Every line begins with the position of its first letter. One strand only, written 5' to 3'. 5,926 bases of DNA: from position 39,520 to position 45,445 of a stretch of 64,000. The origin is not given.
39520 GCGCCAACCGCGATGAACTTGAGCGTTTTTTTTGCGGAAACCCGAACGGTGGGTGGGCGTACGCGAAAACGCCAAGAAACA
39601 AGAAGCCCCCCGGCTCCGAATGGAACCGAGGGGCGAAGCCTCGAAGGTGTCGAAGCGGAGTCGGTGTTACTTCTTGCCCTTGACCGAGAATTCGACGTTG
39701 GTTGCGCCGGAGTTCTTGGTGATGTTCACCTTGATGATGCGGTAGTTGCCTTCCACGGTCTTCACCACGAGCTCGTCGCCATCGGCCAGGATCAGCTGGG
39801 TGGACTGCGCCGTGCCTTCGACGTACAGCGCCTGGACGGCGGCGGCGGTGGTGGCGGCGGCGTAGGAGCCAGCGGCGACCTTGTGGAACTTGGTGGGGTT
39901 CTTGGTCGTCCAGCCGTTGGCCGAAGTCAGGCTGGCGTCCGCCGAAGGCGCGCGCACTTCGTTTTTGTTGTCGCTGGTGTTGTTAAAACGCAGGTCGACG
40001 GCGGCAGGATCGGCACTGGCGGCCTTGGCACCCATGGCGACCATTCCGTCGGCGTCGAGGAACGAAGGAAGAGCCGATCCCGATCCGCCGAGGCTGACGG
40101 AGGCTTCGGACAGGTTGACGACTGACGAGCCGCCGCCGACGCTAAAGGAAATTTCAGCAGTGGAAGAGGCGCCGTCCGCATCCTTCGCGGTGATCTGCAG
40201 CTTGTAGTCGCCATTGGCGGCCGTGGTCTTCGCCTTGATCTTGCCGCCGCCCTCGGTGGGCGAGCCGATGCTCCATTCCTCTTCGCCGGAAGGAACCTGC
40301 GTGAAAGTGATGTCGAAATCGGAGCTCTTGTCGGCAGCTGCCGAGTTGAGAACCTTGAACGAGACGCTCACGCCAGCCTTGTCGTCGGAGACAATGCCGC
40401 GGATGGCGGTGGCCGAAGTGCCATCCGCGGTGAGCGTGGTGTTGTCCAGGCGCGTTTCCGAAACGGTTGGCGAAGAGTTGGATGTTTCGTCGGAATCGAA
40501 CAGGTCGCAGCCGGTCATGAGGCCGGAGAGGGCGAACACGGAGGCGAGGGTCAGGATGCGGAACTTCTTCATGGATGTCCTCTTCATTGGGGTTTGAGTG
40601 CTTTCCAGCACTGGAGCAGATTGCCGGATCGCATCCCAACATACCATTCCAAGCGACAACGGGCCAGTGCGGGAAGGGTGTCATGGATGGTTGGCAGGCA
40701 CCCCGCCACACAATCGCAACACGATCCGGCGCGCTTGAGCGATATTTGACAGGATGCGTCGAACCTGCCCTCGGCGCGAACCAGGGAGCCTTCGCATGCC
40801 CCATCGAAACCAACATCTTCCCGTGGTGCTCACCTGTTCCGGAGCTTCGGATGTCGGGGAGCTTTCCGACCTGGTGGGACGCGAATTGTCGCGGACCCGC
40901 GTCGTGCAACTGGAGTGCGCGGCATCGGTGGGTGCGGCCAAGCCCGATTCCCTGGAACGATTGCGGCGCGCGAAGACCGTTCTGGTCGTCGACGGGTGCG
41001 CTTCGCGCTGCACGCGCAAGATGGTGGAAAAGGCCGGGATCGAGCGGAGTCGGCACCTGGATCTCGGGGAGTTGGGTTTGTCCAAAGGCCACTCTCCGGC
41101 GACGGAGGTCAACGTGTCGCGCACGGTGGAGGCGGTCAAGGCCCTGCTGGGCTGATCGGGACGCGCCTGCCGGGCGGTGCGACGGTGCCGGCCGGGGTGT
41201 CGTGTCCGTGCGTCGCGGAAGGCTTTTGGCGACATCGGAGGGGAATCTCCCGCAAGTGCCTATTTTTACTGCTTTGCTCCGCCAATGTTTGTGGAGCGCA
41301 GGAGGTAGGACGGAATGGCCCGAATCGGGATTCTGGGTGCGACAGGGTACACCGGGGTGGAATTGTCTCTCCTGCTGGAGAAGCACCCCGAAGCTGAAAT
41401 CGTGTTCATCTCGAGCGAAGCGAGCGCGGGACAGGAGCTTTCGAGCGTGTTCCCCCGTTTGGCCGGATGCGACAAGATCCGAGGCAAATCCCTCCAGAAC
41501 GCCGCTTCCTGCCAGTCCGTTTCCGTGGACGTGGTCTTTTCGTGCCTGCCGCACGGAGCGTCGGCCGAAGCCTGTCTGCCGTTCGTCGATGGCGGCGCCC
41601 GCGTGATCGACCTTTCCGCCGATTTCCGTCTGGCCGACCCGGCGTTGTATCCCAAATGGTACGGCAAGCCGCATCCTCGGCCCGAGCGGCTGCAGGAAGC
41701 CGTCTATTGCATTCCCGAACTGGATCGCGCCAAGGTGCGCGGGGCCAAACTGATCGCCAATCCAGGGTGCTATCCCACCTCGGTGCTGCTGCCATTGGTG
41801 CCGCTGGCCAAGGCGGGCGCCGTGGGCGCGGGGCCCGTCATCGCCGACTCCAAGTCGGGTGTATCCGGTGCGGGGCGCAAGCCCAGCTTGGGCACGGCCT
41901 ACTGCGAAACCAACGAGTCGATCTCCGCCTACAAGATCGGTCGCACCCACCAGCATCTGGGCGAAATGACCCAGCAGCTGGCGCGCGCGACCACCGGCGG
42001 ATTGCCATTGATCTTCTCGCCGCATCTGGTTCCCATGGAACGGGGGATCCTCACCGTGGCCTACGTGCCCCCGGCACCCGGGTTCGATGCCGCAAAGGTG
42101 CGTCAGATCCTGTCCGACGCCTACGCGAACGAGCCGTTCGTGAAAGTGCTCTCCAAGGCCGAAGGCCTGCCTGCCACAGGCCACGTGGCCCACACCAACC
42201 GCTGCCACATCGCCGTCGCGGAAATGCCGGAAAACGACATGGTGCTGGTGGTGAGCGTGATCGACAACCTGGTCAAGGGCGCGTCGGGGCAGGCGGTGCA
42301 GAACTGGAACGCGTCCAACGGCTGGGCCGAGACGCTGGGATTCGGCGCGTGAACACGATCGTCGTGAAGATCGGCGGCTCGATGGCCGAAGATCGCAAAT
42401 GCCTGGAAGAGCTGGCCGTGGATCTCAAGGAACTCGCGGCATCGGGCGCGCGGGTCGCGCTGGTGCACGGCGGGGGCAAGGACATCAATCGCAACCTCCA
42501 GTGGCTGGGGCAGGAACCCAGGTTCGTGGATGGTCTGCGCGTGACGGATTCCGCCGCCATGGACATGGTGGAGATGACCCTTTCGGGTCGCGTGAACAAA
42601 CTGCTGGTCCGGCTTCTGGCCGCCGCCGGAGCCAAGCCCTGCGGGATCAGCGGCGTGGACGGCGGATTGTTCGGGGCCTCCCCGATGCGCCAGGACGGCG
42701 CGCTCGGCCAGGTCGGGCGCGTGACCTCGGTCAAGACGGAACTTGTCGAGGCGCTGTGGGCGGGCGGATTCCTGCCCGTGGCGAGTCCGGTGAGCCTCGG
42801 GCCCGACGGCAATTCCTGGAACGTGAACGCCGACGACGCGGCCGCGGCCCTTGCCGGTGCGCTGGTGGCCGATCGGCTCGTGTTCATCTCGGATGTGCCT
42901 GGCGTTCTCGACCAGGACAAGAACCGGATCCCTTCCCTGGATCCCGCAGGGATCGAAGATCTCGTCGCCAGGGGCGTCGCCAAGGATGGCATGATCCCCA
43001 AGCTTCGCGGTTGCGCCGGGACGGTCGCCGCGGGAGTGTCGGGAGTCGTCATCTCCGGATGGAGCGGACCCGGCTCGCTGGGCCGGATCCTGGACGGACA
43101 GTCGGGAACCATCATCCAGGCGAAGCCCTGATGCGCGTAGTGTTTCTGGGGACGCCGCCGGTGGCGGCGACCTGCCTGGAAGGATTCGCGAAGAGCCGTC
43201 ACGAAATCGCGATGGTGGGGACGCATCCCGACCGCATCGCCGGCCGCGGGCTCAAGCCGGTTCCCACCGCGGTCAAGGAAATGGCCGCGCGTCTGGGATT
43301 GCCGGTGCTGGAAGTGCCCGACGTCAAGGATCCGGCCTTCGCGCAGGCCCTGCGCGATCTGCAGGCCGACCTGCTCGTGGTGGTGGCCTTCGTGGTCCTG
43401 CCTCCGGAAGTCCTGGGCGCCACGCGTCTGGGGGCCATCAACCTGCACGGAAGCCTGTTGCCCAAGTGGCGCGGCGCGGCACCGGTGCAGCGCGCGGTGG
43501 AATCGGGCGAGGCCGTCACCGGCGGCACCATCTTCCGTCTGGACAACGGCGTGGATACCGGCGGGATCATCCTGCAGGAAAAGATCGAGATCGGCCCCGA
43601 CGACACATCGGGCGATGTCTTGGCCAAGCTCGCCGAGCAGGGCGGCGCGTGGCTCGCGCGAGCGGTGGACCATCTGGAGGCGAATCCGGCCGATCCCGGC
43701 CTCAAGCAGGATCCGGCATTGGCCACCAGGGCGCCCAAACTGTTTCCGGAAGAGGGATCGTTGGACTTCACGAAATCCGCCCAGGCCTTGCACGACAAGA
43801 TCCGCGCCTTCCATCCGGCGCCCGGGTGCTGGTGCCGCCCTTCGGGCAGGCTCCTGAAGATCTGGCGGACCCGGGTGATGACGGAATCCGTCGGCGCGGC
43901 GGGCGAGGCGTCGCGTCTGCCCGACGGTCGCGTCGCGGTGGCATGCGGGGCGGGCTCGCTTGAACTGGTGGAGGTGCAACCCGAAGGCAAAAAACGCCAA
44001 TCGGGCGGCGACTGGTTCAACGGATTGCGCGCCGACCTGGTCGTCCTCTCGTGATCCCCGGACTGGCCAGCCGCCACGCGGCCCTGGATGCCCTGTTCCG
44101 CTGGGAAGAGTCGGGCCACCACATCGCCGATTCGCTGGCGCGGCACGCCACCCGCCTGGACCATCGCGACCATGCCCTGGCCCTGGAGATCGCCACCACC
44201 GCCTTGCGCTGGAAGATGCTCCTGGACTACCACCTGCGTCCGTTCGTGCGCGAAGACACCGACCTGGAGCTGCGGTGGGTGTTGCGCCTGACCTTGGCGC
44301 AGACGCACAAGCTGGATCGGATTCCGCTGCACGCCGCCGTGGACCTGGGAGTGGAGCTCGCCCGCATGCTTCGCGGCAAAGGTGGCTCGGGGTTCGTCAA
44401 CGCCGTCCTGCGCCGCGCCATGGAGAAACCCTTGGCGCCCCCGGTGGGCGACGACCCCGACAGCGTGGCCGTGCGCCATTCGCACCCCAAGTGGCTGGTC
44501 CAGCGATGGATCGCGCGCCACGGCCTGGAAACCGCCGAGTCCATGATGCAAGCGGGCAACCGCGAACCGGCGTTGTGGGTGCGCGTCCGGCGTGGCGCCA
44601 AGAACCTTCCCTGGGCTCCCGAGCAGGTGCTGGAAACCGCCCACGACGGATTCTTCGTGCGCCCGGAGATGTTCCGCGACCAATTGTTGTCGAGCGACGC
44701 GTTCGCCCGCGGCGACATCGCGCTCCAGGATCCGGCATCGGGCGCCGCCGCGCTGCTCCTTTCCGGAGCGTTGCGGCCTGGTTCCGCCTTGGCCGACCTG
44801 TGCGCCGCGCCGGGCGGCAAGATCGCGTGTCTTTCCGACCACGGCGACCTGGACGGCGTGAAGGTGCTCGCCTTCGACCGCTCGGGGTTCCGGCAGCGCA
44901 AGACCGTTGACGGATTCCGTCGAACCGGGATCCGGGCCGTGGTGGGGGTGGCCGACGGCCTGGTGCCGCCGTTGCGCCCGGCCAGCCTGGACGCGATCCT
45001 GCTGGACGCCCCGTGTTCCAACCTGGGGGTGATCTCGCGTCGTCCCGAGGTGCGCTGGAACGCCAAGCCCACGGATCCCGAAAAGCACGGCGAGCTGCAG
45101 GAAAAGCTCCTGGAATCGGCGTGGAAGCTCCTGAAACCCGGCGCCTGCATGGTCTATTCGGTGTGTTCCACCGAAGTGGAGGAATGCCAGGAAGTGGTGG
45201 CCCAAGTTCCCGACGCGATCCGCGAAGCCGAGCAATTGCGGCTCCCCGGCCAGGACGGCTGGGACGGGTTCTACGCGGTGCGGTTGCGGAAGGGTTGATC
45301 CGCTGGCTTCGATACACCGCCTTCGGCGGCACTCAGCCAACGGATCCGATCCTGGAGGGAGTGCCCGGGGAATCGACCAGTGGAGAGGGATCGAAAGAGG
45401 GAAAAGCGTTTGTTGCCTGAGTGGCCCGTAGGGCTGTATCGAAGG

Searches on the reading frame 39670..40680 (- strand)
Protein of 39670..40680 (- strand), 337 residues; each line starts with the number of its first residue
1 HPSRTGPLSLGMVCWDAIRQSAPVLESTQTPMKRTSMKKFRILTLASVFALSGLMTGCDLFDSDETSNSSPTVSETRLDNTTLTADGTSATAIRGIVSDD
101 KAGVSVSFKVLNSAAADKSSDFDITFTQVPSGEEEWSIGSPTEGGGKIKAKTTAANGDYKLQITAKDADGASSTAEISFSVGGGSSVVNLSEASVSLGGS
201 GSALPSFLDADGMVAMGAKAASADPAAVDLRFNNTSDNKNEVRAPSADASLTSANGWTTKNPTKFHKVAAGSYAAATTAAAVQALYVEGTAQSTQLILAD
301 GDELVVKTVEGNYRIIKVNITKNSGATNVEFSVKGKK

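Call 36: search_protein_families(library=pfam, proteins=[window:39670-40680:-], max_evalue=0.001)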
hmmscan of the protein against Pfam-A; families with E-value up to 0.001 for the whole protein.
window:39670-40680:- (337 aa): 0 families

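Call 61: search_protein_families(library=ncbifam, proteins=[window:39670-40680:-], max_evalue=0.01)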
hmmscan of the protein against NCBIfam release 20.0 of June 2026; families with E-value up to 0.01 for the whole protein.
window:39670-40680:- (337 aa): 1 family
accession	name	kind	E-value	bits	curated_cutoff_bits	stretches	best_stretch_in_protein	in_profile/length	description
TIGR04032.1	toxin_SdpC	subfamily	0.0076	16.1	99.2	0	216-290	67-141/172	sporulation delaying protein family toxin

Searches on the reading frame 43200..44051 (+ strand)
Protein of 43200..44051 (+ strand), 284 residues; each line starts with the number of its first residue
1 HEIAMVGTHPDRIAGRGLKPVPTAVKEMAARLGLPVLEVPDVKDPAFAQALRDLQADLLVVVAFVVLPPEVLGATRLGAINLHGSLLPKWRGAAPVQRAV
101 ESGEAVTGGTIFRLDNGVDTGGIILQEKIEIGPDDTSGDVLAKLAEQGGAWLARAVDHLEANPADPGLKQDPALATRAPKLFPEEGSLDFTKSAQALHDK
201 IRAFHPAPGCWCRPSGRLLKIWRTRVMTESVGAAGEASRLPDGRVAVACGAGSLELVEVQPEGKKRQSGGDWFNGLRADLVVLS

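Call 36: search_protein_families(library=pfam, proteins=[window:43200-44051:+], max_evalue=0.001)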
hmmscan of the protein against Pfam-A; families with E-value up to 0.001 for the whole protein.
window:43200-44051:+ (284 aa): 2 families
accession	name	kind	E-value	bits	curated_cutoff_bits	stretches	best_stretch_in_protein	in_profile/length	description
PF00551.24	Formyl_trans_N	-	8.1e-36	123.9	26.1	1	2-156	29-181/181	Formyl transferase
PF02911.23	Formyl_trans_C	-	8.9e-23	80.8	21.1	1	180-276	1-99/100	Formyl transferase, C-terminal domain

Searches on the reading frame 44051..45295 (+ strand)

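Call 36: search_protein_families(library=pfam, proteins=[window:44051-45295:+], max_evalue=0.001)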
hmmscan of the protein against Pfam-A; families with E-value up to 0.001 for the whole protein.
window:44051-45295:+ (415 aa): 3 families
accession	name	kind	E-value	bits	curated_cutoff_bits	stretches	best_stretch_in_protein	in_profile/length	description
PF01189.24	Methyltr_RsmB-F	-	8.2e-33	114.2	27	1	242-389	7-156/199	16S rRNA methyltransferase RsmB/F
PF01029.23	NusB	-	1.1e-19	71.6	23.1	1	7-124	3-132/133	NusB family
PF22458.1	RsmF-B_ferredox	-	1e-08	35.6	27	1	145-180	1-35/74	Methyltr_RsmF/B-like, ferredoxin-like domain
